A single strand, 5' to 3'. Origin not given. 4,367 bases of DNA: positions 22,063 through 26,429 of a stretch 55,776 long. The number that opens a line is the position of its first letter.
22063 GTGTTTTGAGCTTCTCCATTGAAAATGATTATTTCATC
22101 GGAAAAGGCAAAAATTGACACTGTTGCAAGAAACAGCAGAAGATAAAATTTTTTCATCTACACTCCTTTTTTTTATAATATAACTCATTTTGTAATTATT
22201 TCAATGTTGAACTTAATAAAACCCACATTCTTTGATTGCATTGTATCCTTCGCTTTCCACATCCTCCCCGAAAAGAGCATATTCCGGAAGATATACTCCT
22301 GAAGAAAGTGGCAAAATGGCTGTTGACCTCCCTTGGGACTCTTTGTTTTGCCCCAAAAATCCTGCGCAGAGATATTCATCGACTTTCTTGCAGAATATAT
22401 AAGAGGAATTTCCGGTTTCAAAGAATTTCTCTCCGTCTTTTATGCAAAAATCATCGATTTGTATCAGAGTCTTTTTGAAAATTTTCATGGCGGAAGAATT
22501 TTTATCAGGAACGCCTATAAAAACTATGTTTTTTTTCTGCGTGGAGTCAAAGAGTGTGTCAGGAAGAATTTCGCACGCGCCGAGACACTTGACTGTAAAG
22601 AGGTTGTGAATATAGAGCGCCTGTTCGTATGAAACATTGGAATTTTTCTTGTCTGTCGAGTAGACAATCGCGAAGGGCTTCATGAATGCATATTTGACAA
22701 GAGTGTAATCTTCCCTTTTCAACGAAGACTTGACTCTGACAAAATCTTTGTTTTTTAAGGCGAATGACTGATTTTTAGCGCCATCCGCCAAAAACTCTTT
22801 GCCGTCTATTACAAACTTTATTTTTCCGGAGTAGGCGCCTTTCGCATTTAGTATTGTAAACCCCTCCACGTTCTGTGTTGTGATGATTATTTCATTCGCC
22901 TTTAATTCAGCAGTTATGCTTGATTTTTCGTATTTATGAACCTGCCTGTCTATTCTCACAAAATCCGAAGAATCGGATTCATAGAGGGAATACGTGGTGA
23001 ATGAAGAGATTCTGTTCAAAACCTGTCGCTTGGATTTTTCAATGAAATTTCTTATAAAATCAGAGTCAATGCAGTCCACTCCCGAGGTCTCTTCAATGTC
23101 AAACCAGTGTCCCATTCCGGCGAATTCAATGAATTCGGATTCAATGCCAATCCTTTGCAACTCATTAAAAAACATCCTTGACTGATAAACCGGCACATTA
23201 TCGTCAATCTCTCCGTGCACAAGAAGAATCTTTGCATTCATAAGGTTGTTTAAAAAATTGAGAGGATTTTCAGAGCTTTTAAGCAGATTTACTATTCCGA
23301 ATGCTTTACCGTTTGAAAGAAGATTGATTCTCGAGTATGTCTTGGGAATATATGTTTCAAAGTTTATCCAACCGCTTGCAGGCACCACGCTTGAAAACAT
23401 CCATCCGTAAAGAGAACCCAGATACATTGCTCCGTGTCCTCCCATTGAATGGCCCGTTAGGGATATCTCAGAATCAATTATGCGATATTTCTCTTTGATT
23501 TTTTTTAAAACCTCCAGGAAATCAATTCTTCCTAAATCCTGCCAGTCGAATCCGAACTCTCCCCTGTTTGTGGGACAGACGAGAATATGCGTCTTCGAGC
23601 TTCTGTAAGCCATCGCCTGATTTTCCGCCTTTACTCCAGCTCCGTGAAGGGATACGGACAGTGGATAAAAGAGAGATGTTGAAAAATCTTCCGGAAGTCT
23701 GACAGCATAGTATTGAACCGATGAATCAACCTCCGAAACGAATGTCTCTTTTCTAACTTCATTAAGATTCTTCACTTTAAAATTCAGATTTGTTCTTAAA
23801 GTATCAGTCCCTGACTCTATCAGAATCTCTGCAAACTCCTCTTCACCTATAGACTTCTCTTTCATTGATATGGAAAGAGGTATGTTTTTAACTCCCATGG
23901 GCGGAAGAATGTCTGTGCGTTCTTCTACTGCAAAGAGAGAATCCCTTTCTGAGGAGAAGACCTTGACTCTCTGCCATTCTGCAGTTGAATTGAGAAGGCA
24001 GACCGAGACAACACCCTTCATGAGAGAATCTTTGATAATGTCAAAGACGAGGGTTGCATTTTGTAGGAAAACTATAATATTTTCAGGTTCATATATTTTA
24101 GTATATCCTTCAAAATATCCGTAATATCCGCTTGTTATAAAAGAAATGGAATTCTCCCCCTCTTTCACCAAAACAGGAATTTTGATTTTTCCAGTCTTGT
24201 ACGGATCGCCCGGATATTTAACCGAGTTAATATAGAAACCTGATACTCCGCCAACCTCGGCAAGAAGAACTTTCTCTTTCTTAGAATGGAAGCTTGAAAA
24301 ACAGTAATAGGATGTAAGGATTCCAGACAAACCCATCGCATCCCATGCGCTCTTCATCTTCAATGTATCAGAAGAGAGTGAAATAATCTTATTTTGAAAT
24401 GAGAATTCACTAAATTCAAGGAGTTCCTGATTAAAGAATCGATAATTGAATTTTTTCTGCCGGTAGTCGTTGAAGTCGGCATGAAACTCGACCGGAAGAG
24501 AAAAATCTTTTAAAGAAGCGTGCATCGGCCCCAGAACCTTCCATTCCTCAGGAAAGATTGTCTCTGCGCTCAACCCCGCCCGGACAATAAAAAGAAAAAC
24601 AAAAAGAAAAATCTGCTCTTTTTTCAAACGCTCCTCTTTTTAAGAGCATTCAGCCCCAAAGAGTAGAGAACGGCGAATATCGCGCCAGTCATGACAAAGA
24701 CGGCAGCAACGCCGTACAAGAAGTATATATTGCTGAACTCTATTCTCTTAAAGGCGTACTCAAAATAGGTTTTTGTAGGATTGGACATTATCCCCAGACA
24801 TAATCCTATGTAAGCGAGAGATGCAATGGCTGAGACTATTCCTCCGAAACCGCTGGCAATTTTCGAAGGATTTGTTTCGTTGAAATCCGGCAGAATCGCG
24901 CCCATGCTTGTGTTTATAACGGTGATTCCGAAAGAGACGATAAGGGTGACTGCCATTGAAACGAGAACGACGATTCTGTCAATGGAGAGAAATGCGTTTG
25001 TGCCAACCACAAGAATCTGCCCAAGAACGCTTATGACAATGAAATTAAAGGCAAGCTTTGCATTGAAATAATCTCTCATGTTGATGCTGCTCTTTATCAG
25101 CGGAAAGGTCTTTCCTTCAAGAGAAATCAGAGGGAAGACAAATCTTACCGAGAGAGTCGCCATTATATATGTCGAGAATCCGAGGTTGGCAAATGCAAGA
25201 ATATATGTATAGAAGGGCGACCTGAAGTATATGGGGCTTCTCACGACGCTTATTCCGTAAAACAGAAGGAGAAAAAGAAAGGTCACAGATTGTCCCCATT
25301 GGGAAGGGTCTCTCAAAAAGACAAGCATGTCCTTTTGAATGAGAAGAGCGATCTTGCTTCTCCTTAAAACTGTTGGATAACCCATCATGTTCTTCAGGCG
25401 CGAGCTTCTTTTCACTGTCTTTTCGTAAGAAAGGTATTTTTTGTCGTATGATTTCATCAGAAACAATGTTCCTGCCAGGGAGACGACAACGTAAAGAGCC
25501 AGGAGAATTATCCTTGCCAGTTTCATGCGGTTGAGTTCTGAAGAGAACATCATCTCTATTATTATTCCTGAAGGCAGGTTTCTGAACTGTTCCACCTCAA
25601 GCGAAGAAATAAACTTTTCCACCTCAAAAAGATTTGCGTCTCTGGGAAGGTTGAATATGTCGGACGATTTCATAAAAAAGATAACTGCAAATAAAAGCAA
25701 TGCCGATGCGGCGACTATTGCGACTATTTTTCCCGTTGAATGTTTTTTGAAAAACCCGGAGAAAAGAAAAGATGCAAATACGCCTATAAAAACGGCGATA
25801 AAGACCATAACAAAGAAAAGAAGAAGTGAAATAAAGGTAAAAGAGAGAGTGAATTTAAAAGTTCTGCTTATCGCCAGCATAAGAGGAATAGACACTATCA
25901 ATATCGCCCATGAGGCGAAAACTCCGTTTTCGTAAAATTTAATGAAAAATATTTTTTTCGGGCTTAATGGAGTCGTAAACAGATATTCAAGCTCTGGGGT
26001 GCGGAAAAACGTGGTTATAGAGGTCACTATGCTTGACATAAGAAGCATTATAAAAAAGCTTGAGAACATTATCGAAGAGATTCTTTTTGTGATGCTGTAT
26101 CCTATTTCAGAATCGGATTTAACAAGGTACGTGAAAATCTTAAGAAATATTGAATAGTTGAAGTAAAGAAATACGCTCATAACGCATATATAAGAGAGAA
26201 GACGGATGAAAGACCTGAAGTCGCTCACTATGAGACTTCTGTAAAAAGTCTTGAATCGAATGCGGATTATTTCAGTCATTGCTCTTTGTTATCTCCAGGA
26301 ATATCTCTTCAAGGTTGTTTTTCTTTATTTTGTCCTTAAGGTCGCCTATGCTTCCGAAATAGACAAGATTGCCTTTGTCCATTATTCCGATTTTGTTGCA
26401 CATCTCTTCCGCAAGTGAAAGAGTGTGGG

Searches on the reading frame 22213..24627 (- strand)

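Call 21: search_protein_families(library=pfam, proteins=[window:22213-24627:-], max_evalue=0.01)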
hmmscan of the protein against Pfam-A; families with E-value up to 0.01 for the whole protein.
window:22213-24627:- (804 aa): 6 families
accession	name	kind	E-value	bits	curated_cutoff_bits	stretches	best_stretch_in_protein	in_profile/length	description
PF00326.27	Peptidase_S9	-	5.2e-13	49.4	22.6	1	368-511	46-191/213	Prolyl oligopeptidase family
PF00756.26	Esterase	-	2.5e-06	27.9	22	1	372-422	101-151/251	Putative esterase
PF02230.22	Abhydrolase_2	-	8e-06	26.3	23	0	460-510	148-202/217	Phospholipase/Carboxylesterase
PF20434.5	BD-FAE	-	5.5e-05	23.2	26.8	1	374-490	77-215/215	BD-FAE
PF12146.15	Hydrolase_4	-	0.002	17.9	27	0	369-427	61-117/239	Serine aminopeptidase, S33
PF01764.32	Lipase_3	-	0.0077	16.6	22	0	369-400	48-77/140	Lipase (class 3)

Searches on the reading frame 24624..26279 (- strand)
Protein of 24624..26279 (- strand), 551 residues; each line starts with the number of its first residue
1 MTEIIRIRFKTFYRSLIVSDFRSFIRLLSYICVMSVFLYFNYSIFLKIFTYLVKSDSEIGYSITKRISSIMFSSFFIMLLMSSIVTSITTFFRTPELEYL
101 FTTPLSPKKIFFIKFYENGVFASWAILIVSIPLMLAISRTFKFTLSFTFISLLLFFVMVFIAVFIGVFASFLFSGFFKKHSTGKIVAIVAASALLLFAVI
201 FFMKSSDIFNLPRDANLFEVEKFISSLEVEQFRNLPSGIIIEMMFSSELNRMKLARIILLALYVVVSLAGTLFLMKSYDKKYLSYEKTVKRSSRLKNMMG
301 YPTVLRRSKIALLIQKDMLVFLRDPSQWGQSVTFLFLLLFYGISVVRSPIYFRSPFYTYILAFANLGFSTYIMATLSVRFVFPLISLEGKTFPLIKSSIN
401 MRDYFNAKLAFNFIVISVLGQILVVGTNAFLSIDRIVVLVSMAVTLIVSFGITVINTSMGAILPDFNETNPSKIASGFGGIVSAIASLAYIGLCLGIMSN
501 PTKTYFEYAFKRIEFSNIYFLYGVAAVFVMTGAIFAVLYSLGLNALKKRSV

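Call 62: search_protein_families(library=pfam, proteins=[window:24624-26279:-], max_evalue=0.0001)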
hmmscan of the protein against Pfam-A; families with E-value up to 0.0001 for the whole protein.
window:24624-26279:- (551 aa): 2 families
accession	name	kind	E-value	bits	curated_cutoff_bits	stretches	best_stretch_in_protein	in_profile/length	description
PF16949.11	ABC_tran_2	-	4.8e-80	270.4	25.7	1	25-548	8-539/542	Putative ATP-binding cassette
PF16962.11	ABC_export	-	3.2e-06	26.3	29.7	1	9-299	9-288/531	Putative ABC exporter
